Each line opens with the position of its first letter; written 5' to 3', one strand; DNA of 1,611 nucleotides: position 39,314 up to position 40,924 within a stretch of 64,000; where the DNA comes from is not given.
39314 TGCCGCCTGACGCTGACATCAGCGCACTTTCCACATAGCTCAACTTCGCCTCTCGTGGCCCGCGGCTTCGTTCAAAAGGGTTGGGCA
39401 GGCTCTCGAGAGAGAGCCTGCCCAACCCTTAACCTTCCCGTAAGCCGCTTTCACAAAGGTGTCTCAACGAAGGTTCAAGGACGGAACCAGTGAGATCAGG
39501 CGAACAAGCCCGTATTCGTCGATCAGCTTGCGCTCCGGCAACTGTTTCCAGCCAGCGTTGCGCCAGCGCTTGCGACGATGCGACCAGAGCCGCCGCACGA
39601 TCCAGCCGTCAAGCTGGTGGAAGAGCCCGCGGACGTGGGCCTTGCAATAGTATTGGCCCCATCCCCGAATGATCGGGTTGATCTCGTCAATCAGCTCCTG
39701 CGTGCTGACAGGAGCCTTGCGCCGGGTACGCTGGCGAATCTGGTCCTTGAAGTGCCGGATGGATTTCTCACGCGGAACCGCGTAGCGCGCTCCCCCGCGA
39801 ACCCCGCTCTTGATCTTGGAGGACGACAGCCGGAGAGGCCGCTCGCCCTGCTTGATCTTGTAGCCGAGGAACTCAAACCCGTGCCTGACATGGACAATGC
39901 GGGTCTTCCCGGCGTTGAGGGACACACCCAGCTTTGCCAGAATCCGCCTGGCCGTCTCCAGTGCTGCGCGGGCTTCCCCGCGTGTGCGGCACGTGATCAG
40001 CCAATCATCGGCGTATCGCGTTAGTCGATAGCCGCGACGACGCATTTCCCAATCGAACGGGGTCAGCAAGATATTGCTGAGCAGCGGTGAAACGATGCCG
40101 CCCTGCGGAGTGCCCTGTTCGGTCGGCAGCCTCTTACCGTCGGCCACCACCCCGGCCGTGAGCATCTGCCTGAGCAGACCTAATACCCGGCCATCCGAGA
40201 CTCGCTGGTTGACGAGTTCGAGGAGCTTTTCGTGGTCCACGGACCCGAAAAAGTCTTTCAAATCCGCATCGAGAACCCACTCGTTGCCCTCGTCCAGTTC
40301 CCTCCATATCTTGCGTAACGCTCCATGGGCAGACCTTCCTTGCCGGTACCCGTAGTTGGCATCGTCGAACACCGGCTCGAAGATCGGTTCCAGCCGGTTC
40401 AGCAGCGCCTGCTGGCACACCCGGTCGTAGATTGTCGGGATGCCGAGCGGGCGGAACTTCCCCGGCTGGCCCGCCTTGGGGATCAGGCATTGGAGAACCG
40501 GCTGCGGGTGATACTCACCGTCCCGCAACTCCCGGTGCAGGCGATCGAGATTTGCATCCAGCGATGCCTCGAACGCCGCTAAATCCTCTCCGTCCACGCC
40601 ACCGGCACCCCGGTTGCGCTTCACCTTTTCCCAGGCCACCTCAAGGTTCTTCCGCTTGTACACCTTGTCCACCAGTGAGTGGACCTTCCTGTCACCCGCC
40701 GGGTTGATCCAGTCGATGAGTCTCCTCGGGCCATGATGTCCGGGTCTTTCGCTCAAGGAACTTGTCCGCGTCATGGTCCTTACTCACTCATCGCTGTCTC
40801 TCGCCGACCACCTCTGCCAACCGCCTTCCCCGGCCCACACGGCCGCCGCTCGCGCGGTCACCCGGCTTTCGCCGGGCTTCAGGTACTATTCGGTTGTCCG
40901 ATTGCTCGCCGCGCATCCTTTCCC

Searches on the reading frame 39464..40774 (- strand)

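Call 18: search_protein_families(library=pfam, max_evalue=0.001, proteins=[window:39464-40774:-])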
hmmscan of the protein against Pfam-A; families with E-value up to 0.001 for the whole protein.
window:39464-40774:- (436 aa): 2 families
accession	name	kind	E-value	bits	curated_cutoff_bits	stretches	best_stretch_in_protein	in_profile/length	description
PF00078.32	RVT_1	-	3.1e-40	138.5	29.6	1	98-307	1-205/205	Reverse transcriptase (RNA-dependent DNA polymerase)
PF08388.16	GIIM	-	2.2e-19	69.7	23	1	339-411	1-74/80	Group II intron, maturase-specific domain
